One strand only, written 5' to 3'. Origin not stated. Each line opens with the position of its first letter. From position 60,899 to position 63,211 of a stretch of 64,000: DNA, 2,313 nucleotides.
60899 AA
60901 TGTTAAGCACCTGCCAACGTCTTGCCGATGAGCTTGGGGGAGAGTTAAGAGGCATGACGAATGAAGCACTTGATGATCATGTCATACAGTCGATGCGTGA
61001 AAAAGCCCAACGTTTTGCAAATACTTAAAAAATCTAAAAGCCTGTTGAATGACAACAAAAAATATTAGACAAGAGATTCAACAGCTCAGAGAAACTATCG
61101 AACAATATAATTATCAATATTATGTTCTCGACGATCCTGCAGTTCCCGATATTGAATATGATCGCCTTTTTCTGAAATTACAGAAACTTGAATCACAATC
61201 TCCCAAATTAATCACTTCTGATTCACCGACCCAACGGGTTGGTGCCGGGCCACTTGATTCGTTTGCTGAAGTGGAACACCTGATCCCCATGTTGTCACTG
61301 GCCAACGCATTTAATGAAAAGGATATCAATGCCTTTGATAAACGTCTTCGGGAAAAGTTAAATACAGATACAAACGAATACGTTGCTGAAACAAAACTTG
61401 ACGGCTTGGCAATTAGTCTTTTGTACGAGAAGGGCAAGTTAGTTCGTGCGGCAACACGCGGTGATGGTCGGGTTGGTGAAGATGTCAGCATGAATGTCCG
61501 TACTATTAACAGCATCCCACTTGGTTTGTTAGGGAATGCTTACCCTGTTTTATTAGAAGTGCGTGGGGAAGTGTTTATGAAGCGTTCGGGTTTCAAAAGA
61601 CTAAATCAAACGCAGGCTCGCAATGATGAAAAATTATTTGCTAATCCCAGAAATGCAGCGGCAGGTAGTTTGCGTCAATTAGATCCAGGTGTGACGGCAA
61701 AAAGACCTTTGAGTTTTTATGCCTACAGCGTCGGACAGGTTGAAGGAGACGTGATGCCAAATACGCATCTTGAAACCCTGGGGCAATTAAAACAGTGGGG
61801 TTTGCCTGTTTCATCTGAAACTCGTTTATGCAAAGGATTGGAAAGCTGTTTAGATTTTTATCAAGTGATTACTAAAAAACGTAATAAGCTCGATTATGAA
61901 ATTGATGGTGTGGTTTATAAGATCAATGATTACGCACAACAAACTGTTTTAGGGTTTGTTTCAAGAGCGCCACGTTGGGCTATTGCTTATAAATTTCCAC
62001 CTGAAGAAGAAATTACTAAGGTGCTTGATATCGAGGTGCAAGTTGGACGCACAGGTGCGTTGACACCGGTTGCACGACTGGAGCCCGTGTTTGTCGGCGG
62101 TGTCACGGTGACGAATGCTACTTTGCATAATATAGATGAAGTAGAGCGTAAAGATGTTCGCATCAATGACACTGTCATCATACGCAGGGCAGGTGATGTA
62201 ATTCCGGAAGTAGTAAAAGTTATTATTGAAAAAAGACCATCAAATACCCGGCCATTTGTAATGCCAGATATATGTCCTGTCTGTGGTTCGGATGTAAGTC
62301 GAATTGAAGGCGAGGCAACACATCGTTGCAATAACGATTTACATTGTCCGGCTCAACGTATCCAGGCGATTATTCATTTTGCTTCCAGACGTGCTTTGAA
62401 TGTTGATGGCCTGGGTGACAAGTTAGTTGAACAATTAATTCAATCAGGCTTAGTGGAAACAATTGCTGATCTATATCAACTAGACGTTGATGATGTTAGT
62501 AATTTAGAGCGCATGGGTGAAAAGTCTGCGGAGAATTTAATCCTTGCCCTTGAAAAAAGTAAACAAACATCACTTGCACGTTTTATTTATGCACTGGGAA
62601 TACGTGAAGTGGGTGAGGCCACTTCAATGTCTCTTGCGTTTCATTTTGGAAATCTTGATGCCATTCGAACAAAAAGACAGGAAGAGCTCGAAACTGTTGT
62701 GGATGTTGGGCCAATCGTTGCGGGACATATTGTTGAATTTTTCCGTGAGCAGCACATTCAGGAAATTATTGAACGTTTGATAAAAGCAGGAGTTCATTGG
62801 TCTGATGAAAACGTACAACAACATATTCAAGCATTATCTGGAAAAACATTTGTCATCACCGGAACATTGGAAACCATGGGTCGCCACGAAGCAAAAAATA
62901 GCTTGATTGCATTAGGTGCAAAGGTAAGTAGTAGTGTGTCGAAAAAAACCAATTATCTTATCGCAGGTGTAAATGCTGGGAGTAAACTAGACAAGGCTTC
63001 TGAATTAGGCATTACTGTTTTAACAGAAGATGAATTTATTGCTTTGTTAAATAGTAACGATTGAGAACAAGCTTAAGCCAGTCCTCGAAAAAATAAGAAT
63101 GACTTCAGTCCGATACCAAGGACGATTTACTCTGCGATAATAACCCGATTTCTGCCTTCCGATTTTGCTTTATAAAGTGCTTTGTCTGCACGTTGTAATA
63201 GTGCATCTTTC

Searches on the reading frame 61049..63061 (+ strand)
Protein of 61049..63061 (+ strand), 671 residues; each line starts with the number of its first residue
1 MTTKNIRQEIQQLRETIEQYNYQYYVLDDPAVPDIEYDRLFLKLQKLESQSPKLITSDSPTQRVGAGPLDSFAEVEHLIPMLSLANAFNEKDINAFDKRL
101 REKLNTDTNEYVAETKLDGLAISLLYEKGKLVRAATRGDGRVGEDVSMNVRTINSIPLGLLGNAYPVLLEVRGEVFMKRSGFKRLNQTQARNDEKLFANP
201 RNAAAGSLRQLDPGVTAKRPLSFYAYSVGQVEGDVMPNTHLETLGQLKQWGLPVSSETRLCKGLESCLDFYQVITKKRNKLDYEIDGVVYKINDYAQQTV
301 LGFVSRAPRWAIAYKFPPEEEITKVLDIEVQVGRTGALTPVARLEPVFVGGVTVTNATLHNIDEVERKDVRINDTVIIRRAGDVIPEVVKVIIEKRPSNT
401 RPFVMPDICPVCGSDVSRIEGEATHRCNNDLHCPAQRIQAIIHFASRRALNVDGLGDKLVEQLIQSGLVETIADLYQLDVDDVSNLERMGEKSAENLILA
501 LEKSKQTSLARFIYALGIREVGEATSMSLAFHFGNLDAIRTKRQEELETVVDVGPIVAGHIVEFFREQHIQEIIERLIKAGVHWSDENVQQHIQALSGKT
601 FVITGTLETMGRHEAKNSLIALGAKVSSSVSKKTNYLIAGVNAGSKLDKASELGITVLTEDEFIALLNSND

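Call 55: find_homologous_proteins(query=window:61049-63061:+, max_evalue=1e-50)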
Query window:61049-63061:+ (671 aa): 8000 proteins with E <= 1e-50 among 8000 candidates; the best 120 are listed.
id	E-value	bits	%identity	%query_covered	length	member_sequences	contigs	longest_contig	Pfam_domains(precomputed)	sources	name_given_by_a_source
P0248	0.0e+0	1491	100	100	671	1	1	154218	PF12826.14,PF03120.23,PF14520.13,PF01653.24,PF00533.34,PF03119.22,PF22745.3,PF12738.14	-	-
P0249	0.0e+0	1030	68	100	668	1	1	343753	PF12826.14,PF03120.23,PF14520.13,PF01653.24,PF00533.34,PF03119.22,PF22745.3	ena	-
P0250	0.0e+0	1030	68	99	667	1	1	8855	PF12826.14,PF03120.23,PF14520.13,PF01653.24,PF00533.34,PF03119.22,PF22745.3,PF12738.14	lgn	-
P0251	0.0e+0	1029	68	99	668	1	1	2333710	PF12826.14,PF03120.23,PF14520.13,PF01653.24,PF00533.34,PF03119.22,PF22745.3,PF12738.14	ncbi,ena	-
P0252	0.0e+0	1023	68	99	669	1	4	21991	PF12826.14,PF03120.23,PF14520.13,PF01653.24,PF00533.34,PF03119.22,PF22745.3,PF12738.14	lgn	-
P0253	7.9e-296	1001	-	-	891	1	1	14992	PF12826.14,PF03120.23,PF14520.13,PF01653.24,PF00533.34,PF03119.22,PF22745.3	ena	-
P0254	5.5e-293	991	67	100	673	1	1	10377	PF12826.14,PF03120.23,PF14520.13,PF01653.24,PF00533.34,PF03119.22,PF22745.3,PF12738.14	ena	-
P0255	1.1e-292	990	67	100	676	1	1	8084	PF12826.14,PF03120.23,PF14520.13,PF01653.24,PF00533.34,PF03119.22,PF22745.3,PF12738.14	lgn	-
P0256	4.1e-283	959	65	100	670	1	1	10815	PF12826.14,PF03120.23,PF14520.13,PF01653.24,PF00533.34,PF03119.22,PF00633.30,PF22745.3,PF12738.14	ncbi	-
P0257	1.6e-282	957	64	99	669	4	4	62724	PF12826.14,PF03120.23,PF14520.13,PF01653.24,PF00533.34,PF03119.22,PF22745.3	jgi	-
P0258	3.4e-282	956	64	100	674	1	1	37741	PF12826.14,PF03120.23,PF14520.13,PF01653.24,PF00533.34,PF03119.22,PF00633.30,PF22745.3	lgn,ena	-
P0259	7.1e-282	955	64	100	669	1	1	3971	PF12826.14,PF03120.23,PF14520.13,PF01653.24,PF00533.34,PF03119.22,PF00633.30,PF22745.3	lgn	-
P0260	1.1e-280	951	63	100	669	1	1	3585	PF12826.14,PF03120.23,PF14520.13,PF01653.24,PF00533.34,PF03119.22,PF22745.3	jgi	-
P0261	1.3e-280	951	65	99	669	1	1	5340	PF12826.14,PF03120.23,PF14520.13,PF01653.24,PF00533.34,PF03119.22,PF00633.30,PF22745.3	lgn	-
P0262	1.9e-280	950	64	100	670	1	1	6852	PF12826.14,PF03120.23,PF14520.13,PF01653.24,PF00533.34,PF03119.22,PF00633.30,PF22745.3,PF12738.14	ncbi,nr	ncbi:MAG: NAD-dependent DNA ligase LigA [Gammaproteobacteria bacterium]|nr:NAD-dependent DNA ligase 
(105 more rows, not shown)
